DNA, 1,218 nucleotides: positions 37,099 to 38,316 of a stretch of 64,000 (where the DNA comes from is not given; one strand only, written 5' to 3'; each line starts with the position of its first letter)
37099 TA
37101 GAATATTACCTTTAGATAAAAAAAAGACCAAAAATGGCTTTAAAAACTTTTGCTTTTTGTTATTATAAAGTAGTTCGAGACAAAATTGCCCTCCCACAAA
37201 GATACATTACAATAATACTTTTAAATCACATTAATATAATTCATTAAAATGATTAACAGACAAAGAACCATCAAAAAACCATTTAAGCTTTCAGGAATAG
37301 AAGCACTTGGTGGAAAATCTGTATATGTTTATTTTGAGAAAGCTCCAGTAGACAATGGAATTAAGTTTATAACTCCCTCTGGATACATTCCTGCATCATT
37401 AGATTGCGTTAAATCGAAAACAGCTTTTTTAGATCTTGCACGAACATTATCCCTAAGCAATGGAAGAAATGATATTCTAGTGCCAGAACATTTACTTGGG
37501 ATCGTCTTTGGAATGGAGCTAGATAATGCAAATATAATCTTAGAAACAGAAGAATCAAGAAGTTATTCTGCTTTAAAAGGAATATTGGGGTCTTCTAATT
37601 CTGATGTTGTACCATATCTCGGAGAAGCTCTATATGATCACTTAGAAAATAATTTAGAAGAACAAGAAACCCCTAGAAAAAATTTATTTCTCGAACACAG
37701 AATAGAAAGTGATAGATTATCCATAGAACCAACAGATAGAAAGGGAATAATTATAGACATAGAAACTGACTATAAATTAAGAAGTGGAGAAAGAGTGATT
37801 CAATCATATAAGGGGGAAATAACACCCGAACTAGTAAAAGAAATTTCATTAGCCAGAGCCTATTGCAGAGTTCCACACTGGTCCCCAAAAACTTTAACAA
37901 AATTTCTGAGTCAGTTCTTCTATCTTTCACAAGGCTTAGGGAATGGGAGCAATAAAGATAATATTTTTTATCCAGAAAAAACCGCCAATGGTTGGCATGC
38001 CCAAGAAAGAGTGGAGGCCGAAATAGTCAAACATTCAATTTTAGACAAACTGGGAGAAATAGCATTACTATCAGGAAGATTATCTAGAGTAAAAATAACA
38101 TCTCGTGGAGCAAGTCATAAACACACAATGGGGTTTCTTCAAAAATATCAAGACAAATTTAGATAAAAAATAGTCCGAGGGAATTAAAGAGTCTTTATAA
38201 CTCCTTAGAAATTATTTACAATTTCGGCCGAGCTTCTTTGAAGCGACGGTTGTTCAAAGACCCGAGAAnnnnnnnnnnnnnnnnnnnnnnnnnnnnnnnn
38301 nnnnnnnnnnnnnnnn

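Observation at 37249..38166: LpxC-like zinc deacetylase in an archaeal genome, with no other lipid A genes in view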

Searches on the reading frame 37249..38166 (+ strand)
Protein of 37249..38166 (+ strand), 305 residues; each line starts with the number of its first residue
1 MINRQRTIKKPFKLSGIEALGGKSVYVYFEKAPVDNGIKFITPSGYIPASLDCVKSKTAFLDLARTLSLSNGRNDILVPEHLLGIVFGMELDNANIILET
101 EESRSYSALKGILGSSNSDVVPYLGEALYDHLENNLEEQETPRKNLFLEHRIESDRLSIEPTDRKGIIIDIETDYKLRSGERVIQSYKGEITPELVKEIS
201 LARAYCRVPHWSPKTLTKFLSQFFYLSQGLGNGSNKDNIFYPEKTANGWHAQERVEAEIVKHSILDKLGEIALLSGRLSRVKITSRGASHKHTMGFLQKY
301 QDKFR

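Call 4: search_protein_families(library=pfam, proteins=[window:37249-38166:+], max_evalue=10)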
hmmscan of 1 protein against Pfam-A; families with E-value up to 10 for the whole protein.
window:37249-38166:+ (305 aa): 2 families
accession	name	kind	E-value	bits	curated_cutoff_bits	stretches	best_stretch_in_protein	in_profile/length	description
PF03331.19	LpxC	-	4.3e-19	69.5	27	1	5-299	1-265/268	UDP-3-O-acyl N-acetylglycosamine deacetylase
PF08149.16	BING4CT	-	0.2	11.9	23.7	1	116-145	32-61/79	BING4CT (NUC141) domain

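Call 5: search_protein_families(library=ncbifam, proteins=[window:37249-38166:+], max_evalue=10)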
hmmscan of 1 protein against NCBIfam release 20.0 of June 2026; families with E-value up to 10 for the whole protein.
window:37249-38166:+ (305 aa): 3 families
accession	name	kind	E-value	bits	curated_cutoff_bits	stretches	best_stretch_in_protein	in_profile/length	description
NF009667.0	PRK13188.1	equivalog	8.4e-15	54.4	465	2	1-154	1-138/464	bifunctional UDP-3-O-[3-hydroxymyristoyl] N-acetylglucosamine deacetylase/3-hydroxyacyl-ACP dehydratase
TIGR00325.1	lpxC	equivalog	5.6e-09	35.7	187.25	1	4-302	2-273/297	UDP-3-O-acyl-N-acetylglucosamine deacetylase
NF009666.0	PRK13187.1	equivalog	2.5e-05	23.6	423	1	156-290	159-280/305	UDP-3-O-acyl N-acetylglycosamine deacetylase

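Call 6: search_solved_structures(query=window:37249-38166:+, max_evalue=10, show_alignments=3)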
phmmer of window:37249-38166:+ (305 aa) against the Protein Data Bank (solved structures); distinct sequences matched with E-value up to 10: 28.
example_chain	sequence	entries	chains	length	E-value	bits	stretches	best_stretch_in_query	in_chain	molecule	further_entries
5upg_A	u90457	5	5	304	3.3e-10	43.2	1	4-278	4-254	UDP-3-O-acyl-N-acetylglucosamine deacetylase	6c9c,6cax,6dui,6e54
4j3d_A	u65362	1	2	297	3.3e-10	43.2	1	4-278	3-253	UDP-3-O-[3-hydroxymyristoyl] N-acetylglucosamine deacetylase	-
5u3b_A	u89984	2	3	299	3.4e-10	43.2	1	4-278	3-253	UDP-3-O-acyl-N-acetylglucosamine deacetylase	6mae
10ry_A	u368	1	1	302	3.6e-10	43.1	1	4-278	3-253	UDP-3-O-acyl-N-acetylglucosamine deacetylase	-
29ak_A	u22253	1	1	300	3.6e-10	43.1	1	4-278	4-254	UDP-3-O-acyl-N-acetylglucosamine deacetylase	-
7k99_A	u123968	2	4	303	3.6e-10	43.1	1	4-278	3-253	UDP-3-O-acyl-N-acetylglucosamine deacetylase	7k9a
4fw3_A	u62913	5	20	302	3.7e-10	43.1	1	4-278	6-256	UDP-3-O-[3-hydroxymyristoyl] N-acetylglucosamine deacetylase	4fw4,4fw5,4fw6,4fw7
5u39_A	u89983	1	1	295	3.8e-10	43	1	4-278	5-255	UDP-3-O-acyl-N-acetylglucosamine deacetylase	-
5n8c_A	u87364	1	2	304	3.9e-10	43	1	4-278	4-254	UDP-3-O-acyl-N-acetylglucosamine deacetylase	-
29ah_A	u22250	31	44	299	4e-10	42.9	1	4-278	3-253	UDP-3-O-acyl-N-acetylglucosamine deacetylase | UDP-3-O-[3-hydroxymyristoyl] N-acetylglucosamine deacetylase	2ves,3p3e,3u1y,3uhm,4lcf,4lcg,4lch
6mo4_A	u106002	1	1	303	4.1e-10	42.9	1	4-278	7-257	UDP-3-O-acyl-N-acetylglucosamine deacetylase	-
7phn_A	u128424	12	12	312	4.3e-10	42.8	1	4-278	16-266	UDP-3-O-acyl-N-acetylglucosamine deacetylase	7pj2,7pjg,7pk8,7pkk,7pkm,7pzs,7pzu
6moo_A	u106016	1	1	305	5.1e-10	42.6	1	4-278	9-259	UDP-3-O-acyl-N-acetylglucosamine deacetylase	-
6mo5_A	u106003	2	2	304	5.2e-10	42.6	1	4-278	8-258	UDP-3-O-acyl-N-acetylglucosamine deacetylase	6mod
5vwm_A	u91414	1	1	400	9.3e-10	41.7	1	4-278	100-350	UDP-3-O-acyl-N-acetylglucosamine deacetylase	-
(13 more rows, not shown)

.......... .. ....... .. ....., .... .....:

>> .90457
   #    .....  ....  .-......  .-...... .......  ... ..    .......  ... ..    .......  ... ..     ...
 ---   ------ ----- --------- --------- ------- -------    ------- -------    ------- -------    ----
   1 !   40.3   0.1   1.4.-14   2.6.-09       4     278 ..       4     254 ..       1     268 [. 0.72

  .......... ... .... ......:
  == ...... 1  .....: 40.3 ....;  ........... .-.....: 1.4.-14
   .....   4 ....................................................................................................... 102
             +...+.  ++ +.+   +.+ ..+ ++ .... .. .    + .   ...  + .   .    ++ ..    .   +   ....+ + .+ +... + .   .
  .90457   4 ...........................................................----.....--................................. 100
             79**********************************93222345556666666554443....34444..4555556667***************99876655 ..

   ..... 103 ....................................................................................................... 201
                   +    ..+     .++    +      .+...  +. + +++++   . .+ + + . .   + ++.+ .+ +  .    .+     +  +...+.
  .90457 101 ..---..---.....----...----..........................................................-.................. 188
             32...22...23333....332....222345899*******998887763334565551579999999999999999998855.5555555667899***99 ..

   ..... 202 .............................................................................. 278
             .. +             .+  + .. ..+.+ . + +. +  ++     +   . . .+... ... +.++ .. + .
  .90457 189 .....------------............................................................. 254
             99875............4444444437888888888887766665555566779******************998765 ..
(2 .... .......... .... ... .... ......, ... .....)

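Call 7: find_homologous_proteins(query=window:37249-38166:+, max_evalue=0.001)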
Query window:37249-38166:+ (305 aa): 3 proteins with E <= 0.001 among 1991 candidates.
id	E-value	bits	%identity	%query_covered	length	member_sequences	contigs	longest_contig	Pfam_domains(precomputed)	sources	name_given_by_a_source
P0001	3.0e-199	679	100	100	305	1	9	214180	PF03331.20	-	-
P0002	5.0e-163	560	84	100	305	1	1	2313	PF03331.20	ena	-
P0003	2.2e-72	262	47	98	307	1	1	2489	PF03331.20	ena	-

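Call 18: search_protein_representatives(protein=window:37249-38166:+)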
Query: 305 residues. Proteins with E-value up to 0.001 (for the whole library): 261; up to 1e-10: 60; up to 1e-30: 15. The best 150 are listed.
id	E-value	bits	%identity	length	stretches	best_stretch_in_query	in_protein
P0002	1.6e-163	559.6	84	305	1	1-305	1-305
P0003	6.9e-73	262.1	47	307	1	5-304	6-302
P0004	9.9e-58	212.4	41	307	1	4-304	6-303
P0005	1.2e-46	176.0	40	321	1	4-304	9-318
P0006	4.1e-46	174.2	39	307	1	3-304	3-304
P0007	3.2e-42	161.4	47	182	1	2-173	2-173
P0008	5.6e-40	154.1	37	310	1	1-302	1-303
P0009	2.6e-38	148.6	34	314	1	4-304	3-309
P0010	1.4e-35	139.7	31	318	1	5-297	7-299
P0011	1.8e-34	136.0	35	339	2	4-211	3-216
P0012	5.0e-34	134.6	35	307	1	4-298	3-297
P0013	1.2e-32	130.0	35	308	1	5-298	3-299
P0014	1.4e-32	129.8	35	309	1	4-298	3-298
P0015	7.0e-32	127.5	35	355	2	62-298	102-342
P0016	8.5e-32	127.2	34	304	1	4-305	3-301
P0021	1.3e-29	120.1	34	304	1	5-297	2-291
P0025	1.2e-27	113.6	32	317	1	4-291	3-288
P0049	2.4e-15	73.2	34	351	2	161-304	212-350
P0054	3.7e-14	69.3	32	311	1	4-300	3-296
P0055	6.4e-14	68.6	28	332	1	6-303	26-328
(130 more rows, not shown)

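Call 28: find_homologous_proteins(query=A1, max_evalue=1e-10)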
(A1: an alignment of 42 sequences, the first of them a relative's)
Query A1 (42 sequences) (305 aa, profile of the alignment): 5 proteins with E <= 1e-10 among 8000 candidates.
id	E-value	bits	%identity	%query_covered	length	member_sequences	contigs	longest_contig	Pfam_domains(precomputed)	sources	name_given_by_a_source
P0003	7.9e-103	362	47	98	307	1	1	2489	PF03331.20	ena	-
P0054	6.5e-100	352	27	98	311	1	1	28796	PF03331.20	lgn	-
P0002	2.0e-96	341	84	100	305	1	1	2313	PF03331.20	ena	-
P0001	3.2e-95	337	100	100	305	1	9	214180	PF03331.20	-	-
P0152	8.6e-27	112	23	95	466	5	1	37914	PF03331.20,PF22818.3,PF07977.20,PF22817.3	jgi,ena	-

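Call 32: find_encoding_contigs(protein=P0054, flank=8000, max_places=3)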
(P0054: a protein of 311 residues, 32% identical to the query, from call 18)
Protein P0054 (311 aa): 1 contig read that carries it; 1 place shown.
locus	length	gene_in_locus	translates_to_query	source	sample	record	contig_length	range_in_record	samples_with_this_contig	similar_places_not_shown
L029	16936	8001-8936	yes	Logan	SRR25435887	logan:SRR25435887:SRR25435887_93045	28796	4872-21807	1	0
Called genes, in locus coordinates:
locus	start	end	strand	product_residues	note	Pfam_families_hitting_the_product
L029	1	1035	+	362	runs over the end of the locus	PF02457:DAC, PF10635:DisA-linker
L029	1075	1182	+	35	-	-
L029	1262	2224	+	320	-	PF03215:Rad17 (weak), PF05496:RuvB_N, PF13173:AAA_14 (weak), PF00004:AAA, PF13177:DNA_pol3_delta2, PF25361:AAA_lid_RFC1 (weak), PF16193:AAA_assoc_2 (weak), PF08542:Rep_fac_C, +2 more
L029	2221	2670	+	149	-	-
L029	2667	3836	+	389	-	PF05496:RuvB_N, PF13173:AAA_14 (weak), PF00004:AAA, PF25361:AAA_lid_RFC1 (weak), PF21960:RCF1-5-like_lid (faint)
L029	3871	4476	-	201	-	PF00081:Sod_Fe_N, PF02777:Sod_Fe_C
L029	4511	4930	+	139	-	-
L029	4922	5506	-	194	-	-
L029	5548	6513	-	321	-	PF13462:Thioredoxin_4, PF01323:DSBA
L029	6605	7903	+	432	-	PF01935:DUF87, PF05872:HerA_C (faint), PF05707:Zot (faint)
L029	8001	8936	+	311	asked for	PF03331:LpxC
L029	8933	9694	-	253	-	PF02475:TRM5-TYW2_MTfase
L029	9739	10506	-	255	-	-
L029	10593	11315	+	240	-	-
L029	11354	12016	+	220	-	-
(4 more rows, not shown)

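Call 33: find_encoding_contigs(protein=P0003, flank=8000, max_places=3)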
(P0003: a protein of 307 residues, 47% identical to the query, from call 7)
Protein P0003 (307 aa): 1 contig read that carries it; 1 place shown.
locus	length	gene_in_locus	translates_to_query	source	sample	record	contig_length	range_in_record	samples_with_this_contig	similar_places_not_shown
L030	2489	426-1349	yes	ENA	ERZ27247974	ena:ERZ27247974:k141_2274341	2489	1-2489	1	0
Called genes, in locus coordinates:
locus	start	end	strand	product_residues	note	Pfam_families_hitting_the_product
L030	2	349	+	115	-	?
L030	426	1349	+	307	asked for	PF03331:LpxC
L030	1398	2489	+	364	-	?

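Call 35: predict_structure(alignment_id=A1)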
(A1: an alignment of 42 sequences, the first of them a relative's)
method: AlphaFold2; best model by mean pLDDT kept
length: 305 residues; sequences in the alignment: 42
mean_pLDDT: 92.8   pTM: 0.91
mean pLDDT of the five models: 92.8, 92.1, 90.3, 89.9, 89.3
residues with pLDDT >= 90: 237; 70-90: 57; 50-70: 11; < 50: 0
segments of 3 or more residues with pLDDT < 50: none
pLDDT, mean of each block of 10 residues (from residue 1): 93 95 95 98 96 80 78 95 98 98 85 81 97 98 97 98 97 94 97 98 88 80 78 88 94 97 98 97 96 97 96
secondary structure, 60 per line:
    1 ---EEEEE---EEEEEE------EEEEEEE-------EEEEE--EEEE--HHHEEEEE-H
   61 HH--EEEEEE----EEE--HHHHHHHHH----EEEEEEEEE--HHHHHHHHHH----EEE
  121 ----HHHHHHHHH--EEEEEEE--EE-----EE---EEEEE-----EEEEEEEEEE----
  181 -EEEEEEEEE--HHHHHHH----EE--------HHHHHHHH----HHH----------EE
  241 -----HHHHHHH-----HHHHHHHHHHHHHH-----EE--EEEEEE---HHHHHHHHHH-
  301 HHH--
elements in order: E4-8 E12-17 E24-30 E38-42 E45-48 E54-58 E65-70 E75-77 H80-88 E93-101 H104-113 E118-120 H125-133 E136-142 E157-161 E167-176 E182-190 H193-199 H214-221 H246-252 H258-271 E281-286 H290-299

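Call 41: fold_search(model_id=the predicted structure, library=pdb)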
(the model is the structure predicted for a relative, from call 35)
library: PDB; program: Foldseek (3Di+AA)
matches with E <= 10: 556; with E <= 0.001: 54
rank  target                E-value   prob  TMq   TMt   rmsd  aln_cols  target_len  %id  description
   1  7cic_B                2.5e-21  1.00  0.75  0.80   3.3       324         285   22  Crystal structure of P.aeruginosa LpxC in complex with inhibitor (released 2020-12-02)
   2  4fw3_B                3.3e-20  1.00  0.72  0.73   4.1       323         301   21  Crystal Structure of the LpxC in complex with N-[(2S)-3-AMINO-1-(HYDROXYAMINO)-1-OXOPROPAN-2-YL]-4-(4-PHENYLBUTA-1,3-D (released 2013-05-15)
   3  2ves_C                4.0e-20  1.00  0.76  0.77   3.4       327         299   22  Crystal Structure of LpxC from Pseudomonas aeruginosa complexed with the potent BB-78485 inhibitor (released 2008-01-15)
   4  4fw3_A                5.4e-20  1.00  0.72  0.73   4.0       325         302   22  Crystal Structure of the LpxC in complex with N-[(2S)-3-AMINO-1-(HYDROXYAMINO)-1-OXOPROPAN-2-YL]-4-(4-PHENYLBUTA-1,3-D (released 2013-05-15)
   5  7cic_A                6.8e-20  1.00  0.74  0.78   3.7       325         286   22  Crystal structure of P.aeruginosa LpxC in complex with inhibitor (released 2020-12-02)
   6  4fw4_A                7.6e-20  1.00  0.73  0.74   4.1       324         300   21  Crystal Structure of the LpxC in complex with N-[(1S,2R)-2-HYDROXY-1-(HYDROXYCARBAMOYL)PROPYL]-4-(4-PHENYLBUTA-1,3-DIY (released 2013-05-15)
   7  7cie_A                9.1e-20  1.00  0.71  0.76   4.2       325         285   22  Crystal structure of P.aeruginosa LpxC in complex with inhibitor (released 2020-12-02)
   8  4oze_B                1.3e-19  1.00  0.75  0.84   3.5       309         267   20  A.aolicus LpxC in complex with native product (released 2014-08-13)
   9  6i4a                  1.3e-19  1.00  0.73  0.75   4.2       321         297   22  Structure of P. aeruginosa LpxC with compound 18d: (2R)-N-Hydroxy-4-(6-((1-(hydroxymethyl)cyclopropyl)buta-1,3-diyn-1-yl (released 2019-12-18)
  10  5n8c_A                1.5e-19  1.00  0.74  0.75   3.8       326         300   21  Crystal structure of Pseudomonas aeruginosa LpxC complexed with inhibitor (released 2017-03-29)
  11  5u3b_A                1.5e-19  1.00  0.71  0.73   4.1       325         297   21  Pseudomonas aeruginosa LpxC in complex with NVS-LPXC-01 (released 2017-06-07)
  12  6mae                  2.0e-19  1.00  0.75  0.77   3.6       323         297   24  CHAIN A. UDP-3-O-[3-hydroxymyristoyl] N-acetylglucosamine deacetylase PA-LPXC Complexed with (R)-3-((S)-3-(4-(cyclopropy (released 2019-01-23)
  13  7k99_A                2.0e-19  1.00  0.75  0.76   3.6       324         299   22  Crystal Structure of P. aeruginosa LpxC with N-Hydroxyformamide inhibitor 19 (released 2020-11-25)
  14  7pzw                  2.2e-19  1.00  0.73  0.76   4.2       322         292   22  LpxC Inhibitors With Fluoroproline As A Novel Zinc-Binding Group Can Serve As A Novel Class of Antibiotic With Activity  (released 2022-11-02)
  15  2ves_A                2.3e-19  1.00  0.73  0.76   3.8       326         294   22  Crystal Structure of LpxC from Pseudomonas aeruginosa complexed with the potent BB-78485 inhibitor (released 2008-01-15)
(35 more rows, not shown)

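Call 42: search_protein_families(library=pfam, proteins=[L030:47-349:+, L030:1398-2489:+], max_evalue=0.001)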
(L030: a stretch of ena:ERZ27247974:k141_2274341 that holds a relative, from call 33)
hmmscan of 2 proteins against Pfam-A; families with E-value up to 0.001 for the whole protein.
L030:47-349:+ (100 aa): 1 family
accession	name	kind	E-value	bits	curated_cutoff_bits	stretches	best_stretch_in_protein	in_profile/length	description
PF00827.22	Ribosomal_L15e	-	4.7e-38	131.2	27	1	2-94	96-190/191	Ribosomal L15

L030:1398-2489:+ (364 aa): 2 families
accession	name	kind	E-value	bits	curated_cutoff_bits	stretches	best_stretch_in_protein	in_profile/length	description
PF04675.19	DNA_ligase_A_N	-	9e-45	153.4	24.6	1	3-175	2-173/174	DNA ligase N terminus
PF01068.26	DNA_ligase_A_M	-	6.7e-33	114.5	26.2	1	233-364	7-140/204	ATP dependent DNA ligase domain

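Call 51: find_encoding_contigs(protein=P0004, flank=6000, max_places=2)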
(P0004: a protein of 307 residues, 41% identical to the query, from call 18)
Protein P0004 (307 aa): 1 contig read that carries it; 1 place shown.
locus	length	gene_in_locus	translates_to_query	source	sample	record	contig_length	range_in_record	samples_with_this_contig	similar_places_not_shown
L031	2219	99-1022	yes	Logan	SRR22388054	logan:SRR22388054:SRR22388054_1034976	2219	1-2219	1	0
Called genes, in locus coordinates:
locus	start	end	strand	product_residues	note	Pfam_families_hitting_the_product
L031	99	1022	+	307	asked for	PF03331:LpxC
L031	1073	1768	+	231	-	PF18916:Lycopene_cyc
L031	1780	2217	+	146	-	?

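Call 52: find_encoding_contigs(protein=P0012, flank=6000, max_places=2)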
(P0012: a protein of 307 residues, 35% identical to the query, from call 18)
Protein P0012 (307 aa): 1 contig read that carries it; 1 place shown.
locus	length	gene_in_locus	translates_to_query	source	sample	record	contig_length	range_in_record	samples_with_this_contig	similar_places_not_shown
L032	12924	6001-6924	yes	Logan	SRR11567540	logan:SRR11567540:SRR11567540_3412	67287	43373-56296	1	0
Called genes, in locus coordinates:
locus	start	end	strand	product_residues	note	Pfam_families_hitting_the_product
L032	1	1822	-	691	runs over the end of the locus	PF00069:Pkinase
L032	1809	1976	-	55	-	-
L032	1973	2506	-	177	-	PF06610:AlaE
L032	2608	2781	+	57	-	-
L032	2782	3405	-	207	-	PF00081:Sod_Fe_N, PF02777:Sod_Fe_C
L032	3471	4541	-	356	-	-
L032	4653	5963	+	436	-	PF01935:DUF87, PF05872:HerA_C (faint), PF00004:AAA (faint), PF05707:Zot (faint)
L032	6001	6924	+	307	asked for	PF03331:LpxC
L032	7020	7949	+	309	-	-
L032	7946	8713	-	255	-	PF25133:TYW2_N_2, PF02475:TRM5-TYW2_MTfase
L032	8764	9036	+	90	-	-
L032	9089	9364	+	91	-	-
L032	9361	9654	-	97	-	-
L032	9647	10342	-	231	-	-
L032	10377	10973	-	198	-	-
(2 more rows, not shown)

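Call 53: find_encoding_contigs(protein=P0009, flank=6000, max_places=2)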
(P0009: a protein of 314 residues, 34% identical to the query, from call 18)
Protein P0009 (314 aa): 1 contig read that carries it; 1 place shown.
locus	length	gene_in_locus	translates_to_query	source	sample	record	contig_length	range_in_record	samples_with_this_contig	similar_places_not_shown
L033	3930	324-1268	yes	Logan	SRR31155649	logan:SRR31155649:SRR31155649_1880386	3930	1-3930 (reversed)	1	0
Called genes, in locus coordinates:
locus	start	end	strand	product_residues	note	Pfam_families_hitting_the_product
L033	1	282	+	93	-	?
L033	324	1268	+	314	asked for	PF03331:LpxC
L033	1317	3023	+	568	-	PF04675:DNA_ligase_A_N, PF01068:DNA_ligase_A_M, PF04679:DNA_ligase_A_C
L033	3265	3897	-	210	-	-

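Call 54: find_encoding_contigs(protein=P0011, flank=6000, max_places=2)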
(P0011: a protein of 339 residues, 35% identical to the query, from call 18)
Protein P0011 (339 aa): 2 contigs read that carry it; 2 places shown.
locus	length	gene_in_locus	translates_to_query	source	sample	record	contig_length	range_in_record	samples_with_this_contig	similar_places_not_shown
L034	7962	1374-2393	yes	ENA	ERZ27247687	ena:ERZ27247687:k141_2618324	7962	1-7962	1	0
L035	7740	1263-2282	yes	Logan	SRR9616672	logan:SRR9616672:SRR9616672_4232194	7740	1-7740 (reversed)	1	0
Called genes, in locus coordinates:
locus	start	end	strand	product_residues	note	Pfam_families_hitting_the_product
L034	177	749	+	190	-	PF00827:Ribosomal_L15e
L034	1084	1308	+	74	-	-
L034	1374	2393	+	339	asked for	PF03331:LpxC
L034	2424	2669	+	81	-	-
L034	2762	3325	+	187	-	-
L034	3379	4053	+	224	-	PF00300:His_Phos_1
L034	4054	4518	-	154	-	-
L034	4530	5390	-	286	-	-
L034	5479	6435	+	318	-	PF01636:APH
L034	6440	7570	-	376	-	PF01757:Acyl_transf_3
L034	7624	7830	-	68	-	-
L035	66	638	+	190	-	PF00827:Ribosomal_L15e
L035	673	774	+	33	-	-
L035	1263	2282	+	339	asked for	PF03331:LpxC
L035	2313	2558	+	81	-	-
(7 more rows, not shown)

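Call 55: find_encoding_contigs(protein=P0021, flank=6000, max_places=2)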
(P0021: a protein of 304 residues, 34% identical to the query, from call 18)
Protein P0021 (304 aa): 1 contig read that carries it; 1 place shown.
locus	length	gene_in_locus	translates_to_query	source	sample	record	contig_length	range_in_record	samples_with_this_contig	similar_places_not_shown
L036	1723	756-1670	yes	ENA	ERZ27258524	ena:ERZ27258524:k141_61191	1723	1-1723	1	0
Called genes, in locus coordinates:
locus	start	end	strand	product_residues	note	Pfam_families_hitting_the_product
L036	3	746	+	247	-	?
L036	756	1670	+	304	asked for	PF03331:LpxC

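Call 56: find_encoding_contigs(protein=P0025, flank=6000, max_places=2)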
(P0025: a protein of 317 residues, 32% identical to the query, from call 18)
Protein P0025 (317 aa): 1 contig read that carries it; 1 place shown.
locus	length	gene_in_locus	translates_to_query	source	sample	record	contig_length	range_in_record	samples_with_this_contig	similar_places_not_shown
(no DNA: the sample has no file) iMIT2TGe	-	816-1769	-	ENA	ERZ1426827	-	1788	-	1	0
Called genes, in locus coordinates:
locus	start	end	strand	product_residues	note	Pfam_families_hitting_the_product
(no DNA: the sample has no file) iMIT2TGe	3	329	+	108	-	?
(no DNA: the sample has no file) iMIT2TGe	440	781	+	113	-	-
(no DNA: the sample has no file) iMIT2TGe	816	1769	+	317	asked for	PF03331:LpxC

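Call 62: find_encoding_contigs(protein=P0002, flank=6000, max_places=3)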
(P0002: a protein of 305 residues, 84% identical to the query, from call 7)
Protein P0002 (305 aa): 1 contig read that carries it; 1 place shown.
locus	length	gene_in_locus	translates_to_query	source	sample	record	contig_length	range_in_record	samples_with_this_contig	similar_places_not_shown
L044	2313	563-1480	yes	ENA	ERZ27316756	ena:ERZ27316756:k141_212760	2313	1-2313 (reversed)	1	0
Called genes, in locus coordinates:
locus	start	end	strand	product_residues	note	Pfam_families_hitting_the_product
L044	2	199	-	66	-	?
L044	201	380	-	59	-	PF01191:RNA_pol_Rpb5_C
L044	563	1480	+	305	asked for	PF03331:LpxC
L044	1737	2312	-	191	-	?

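Call 63: find_encoding_contigs(protein=P0001, flank=3000, max_places=10)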
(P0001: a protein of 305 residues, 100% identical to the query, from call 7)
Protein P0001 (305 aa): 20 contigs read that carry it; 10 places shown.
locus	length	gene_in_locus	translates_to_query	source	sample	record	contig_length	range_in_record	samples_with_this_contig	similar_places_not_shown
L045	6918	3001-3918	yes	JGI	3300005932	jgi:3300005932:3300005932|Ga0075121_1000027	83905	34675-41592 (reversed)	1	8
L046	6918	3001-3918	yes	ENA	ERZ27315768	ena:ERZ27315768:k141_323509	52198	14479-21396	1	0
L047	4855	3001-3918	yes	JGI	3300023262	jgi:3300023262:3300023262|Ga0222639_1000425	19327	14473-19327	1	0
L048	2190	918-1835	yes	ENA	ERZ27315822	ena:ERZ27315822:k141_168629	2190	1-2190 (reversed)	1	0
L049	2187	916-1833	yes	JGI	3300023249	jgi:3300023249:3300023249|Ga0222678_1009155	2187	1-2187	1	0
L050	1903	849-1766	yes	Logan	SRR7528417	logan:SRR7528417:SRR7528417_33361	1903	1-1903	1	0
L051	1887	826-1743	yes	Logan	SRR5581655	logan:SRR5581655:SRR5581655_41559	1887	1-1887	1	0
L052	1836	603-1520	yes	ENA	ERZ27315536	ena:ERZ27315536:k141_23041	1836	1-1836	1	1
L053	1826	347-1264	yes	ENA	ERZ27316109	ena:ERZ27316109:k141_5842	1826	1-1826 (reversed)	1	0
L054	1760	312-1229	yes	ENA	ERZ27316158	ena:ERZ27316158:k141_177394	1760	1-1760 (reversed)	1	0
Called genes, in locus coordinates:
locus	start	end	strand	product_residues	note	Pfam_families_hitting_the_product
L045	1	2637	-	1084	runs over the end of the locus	PF04563:RNA_pol_Rpb2_1, PF04561:RNA_pol_Rpb2_2, PF04565:RNA_pol_Rpb2_3, PF04566:RNA_pol_Rpb2_4, PF00562:RNA_pol_Rpb2_6, PF04560:RNA_pol_Rpb2_7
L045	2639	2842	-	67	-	PF01191:RNA_pol_Rpb5_C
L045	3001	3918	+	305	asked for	PF03331:LpxC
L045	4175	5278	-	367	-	PF06559:DCD_N, PF22769:DCD, PF22569:DCD_C, PF22769:DCD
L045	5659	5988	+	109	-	-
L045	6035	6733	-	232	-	PF07866:DUF1653, PF00692:dUTPase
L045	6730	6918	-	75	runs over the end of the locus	PF07866:DUF1653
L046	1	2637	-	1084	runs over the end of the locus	PF04563:RNA_pol_Rpb2_1, PF04561:RNA_pol_Rpb2_2, PF04565:RNA_pol_Rpb2_3, PF04566:RNA_pol_Rpb2_4, PF00562:RNA_pol_Rpb2_6, PF04560:RNA_pol_Rpb2_7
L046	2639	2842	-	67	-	PF01191:RNA_pol_Rpb5_C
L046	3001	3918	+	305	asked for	PF03331:LpxC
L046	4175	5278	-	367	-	PF06559:DCD_N, PF22769:DCD, PF22569:DCD_C, PF22769:DCD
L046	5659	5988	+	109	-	-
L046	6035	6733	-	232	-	PF07866:DUF1653, PF00692:dUTPase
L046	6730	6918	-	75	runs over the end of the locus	PF07866:DUF1653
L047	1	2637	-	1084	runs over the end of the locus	PF04563:RNA_pol_Rpb2_1, PF04561:RNA_pol_Rpb2_2, PF04565:RNA_pol_Rpb2_3, PF04566:RNA_pol_Rpb2_4, PF00562:RNA_pol_Rpb2_6, PF04560:RNA_pol_Rpb2_7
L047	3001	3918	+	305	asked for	PF03331:LpxC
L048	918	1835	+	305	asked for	PF03331:LpxC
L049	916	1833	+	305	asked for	PF03331:LpxC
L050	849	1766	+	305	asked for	PF03331:LpxC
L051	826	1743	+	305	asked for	PF03331:LpxC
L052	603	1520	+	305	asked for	PF03331:LpxC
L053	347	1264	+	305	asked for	PF03331:LpxC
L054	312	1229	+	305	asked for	PF03331:LpxC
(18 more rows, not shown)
